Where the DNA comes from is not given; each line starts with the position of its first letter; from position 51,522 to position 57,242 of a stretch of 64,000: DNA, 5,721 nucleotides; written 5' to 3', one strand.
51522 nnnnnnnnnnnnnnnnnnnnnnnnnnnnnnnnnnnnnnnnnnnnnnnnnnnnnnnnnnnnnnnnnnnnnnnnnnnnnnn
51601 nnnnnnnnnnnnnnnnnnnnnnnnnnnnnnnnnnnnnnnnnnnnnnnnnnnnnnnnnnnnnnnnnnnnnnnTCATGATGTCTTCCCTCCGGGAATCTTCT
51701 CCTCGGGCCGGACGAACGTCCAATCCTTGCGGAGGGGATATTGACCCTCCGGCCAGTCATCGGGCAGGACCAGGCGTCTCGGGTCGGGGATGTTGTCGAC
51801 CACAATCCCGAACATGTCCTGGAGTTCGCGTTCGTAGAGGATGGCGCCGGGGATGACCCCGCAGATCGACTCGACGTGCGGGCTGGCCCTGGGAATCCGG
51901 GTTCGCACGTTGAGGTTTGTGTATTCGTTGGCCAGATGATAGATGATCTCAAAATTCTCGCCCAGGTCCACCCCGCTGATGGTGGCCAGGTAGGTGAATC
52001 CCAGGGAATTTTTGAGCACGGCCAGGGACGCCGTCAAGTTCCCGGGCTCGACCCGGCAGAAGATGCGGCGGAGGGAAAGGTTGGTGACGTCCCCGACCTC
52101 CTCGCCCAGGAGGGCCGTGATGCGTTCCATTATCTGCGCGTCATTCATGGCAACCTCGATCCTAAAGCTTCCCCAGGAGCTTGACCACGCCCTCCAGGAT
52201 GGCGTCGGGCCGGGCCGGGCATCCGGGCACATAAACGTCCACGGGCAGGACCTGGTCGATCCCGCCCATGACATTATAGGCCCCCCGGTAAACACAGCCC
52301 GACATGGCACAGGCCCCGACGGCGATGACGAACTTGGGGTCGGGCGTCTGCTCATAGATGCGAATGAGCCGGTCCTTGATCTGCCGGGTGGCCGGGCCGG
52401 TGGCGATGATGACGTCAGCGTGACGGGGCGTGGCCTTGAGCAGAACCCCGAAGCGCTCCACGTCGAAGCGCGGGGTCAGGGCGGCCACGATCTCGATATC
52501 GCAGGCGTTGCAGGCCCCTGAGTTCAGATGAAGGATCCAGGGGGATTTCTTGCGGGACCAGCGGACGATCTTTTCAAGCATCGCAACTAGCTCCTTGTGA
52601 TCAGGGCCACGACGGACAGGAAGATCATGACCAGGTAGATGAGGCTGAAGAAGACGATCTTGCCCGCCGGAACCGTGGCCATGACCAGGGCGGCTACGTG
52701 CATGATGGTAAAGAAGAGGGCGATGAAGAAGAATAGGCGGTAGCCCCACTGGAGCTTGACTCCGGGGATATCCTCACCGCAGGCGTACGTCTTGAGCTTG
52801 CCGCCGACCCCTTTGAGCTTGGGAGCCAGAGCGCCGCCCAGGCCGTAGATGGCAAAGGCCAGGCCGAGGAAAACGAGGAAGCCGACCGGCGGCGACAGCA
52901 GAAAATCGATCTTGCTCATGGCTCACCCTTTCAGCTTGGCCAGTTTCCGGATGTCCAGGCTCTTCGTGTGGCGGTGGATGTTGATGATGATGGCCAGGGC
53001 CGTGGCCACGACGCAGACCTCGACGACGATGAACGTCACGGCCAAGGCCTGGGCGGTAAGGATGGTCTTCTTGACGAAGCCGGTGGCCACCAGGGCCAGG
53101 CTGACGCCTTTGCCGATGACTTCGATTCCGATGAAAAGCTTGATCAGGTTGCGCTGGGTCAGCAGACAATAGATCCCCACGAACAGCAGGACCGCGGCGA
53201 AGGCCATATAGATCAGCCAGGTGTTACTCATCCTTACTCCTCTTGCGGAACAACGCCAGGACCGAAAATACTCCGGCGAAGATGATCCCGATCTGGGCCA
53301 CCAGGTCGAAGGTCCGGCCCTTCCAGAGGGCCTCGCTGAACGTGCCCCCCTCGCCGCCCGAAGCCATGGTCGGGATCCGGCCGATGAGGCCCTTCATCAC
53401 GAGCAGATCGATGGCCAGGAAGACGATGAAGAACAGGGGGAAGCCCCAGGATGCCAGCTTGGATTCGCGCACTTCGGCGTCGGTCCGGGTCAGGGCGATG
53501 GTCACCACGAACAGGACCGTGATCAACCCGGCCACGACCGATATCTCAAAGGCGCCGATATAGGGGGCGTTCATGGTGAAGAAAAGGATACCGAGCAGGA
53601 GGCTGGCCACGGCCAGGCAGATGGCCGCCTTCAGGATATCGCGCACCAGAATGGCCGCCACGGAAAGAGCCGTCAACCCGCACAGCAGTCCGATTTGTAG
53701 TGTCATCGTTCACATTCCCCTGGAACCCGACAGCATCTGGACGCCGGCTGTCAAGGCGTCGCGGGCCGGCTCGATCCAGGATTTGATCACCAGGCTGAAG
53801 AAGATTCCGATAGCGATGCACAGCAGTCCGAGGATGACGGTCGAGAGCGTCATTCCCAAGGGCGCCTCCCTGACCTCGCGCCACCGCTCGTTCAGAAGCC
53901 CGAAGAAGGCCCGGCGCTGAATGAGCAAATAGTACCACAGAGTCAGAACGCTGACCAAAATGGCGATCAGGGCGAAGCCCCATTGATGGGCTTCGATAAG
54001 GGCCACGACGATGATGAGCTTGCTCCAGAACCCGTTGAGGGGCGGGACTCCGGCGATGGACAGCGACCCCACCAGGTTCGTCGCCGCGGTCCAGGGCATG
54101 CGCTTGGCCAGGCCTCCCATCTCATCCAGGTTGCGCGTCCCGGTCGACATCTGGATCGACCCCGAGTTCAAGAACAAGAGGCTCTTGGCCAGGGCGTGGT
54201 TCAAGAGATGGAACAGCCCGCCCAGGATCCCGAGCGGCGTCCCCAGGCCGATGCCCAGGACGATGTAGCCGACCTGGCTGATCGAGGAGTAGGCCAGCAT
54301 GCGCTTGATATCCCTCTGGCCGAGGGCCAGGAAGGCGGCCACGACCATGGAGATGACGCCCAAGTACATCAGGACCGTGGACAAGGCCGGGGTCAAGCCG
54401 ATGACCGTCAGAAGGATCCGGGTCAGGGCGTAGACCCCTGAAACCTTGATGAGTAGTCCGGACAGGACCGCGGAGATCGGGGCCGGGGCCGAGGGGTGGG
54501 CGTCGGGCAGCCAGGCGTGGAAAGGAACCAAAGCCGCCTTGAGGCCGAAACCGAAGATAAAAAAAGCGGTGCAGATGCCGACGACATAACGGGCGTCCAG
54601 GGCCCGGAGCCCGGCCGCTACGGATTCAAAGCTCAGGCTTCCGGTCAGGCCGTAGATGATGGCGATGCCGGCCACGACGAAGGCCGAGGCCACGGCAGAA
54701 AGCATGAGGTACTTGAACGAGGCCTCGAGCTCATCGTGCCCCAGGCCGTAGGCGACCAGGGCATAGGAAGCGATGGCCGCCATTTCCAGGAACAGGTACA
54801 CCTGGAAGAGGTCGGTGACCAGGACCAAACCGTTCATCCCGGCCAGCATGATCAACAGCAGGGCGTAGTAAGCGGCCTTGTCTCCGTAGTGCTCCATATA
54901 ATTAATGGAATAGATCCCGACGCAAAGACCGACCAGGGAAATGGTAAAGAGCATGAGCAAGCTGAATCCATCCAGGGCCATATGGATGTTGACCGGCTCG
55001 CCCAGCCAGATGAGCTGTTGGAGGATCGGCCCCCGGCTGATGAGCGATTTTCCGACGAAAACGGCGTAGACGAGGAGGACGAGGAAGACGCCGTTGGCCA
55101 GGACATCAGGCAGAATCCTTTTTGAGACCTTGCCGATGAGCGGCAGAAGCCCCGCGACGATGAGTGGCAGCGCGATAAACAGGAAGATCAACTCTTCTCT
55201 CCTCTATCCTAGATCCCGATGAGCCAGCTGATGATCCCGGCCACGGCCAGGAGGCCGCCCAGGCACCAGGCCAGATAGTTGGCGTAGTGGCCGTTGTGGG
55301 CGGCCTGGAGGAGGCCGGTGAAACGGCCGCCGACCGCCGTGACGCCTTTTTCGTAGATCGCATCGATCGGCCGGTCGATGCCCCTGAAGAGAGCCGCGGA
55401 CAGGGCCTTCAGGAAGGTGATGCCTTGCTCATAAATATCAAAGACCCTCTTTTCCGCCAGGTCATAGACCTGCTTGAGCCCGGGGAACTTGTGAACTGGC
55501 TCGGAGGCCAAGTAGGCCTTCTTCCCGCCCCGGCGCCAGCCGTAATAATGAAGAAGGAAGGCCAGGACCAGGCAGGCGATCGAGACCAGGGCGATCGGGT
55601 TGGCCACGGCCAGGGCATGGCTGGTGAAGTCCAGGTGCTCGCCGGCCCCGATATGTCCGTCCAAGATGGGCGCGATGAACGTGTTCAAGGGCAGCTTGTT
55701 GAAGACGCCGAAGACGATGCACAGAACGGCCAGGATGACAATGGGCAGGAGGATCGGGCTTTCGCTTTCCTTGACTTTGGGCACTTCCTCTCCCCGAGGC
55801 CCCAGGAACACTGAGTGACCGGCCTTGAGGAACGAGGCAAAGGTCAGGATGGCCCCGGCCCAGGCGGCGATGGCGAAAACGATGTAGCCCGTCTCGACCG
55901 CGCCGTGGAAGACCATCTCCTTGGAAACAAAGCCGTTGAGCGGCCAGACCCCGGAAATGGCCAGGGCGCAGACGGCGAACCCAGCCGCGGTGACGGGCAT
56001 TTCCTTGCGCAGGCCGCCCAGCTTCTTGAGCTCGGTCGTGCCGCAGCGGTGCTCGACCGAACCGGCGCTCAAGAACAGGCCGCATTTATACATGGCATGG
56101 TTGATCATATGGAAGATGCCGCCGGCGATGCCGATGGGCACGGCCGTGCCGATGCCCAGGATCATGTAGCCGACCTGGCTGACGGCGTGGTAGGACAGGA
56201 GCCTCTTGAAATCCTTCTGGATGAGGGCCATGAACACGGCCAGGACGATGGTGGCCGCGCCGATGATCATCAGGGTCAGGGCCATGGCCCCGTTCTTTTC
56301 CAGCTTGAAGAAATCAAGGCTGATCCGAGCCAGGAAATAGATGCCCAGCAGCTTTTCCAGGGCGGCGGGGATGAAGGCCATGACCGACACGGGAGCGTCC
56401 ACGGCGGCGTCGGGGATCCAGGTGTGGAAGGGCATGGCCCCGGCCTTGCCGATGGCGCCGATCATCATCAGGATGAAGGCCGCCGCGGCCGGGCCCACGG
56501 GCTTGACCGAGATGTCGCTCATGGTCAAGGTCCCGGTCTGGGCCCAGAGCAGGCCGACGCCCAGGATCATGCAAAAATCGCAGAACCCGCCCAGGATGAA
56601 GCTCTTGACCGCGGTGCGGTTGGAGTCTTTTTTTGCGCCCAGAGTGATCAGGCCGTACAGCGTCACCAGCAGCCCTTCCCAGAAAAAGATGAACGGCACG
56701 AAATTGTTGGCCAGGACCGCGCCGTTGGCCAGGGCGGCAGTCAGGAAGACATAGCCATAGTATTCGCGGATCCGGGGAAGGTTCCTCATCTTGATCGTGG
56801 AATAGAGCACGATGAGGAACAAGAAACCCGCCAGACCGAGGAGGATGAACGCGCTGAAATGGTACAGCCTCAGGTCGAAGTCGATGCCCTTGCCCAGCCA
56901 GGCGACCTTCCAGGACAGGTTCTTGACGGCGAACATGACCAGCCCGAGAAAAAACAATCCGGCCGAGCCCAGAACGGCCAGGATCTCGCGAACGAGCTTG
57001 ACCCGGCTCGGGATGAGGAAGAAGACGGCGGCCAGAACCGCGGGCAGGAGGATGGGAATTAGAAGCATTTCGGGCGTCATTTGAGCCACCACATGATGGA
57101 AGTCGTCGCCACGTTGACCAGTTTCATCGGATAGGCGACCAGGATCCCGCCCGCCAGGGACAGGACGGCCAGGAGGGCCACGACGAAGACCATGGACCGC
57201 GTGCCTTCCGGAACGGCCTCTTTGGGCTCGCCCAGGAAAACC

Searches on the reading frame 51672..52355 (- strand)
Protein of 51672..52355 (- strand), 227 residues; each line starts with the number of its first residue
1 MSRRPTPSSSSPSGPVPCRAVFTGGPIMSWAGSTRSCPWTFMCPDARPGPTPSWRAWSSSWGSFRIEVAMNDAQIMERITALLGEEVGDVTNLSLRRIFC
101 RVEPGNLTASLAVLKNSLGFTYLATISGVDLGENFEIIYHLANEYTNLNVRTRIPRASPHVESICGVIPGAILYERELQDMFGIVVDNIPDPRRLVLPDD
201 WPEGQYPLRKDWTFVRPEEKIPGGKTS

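Call 51: search_protein_families(library=pfam, proteins=[window:51672-52355:-], max_evalue=0.0001)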
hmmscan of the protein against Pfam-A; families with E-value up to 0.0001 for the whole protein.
window:51672-52355:- (227 aa): 1 family
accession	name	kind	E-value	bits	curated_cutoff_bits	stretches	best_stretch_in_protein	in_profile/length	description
PF00329.25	Complex1_30kDa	-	6.9e-31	107.8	22.5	1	101-213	2-119/124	Respiratory-chain NADH dehydrogenase, 30 Kd subunit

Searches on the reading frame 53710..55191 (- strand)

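Call 51: search_protein_families(library=pfam, proteins=[window:53710-55191:-], max_evalue=0.0001)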
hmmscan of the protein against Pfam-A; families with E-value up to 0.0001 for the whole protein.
window:53710-55191:- (493 aa): 3 families
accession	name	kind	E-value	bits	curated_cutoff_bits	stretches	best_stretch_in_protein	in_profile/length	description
PF00361.26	Proton_antipo_M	-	1.2e-70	238.5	21.5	1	126-417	2-294/294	NADH:quinone oxidoreductase/Mrp antiporter, TM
PF00662.26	Proton_antipo_N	-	3.5e-09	36.9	24.5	1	67-106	9-48/51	NADH-Ubiquinone oxidoreductase (complex I), chain 5 N-terminus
PF10125.14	NADHdeh_related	-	4e-05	23.6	27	1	119-238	81-195/218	NADH dehydrogenase I, subunit N related protein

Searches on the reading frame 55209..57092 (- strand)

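Call 51: search_protein_families(library=pfam, proteins=[window:55209-57092:-], max_evalue=0.0001)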
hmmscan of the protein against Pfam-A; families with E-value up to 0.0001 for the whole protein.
window:55209-57092:- (627 aa): 1 family
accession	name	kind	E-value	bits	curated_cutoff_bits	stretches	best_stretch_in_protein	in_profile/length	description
PF00361.26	Proton_antipo_M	-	8.7e-61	206.1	21.5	1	128-416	1-293/294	NADH:quinone oxidoreductase/Mrp antiporter, TM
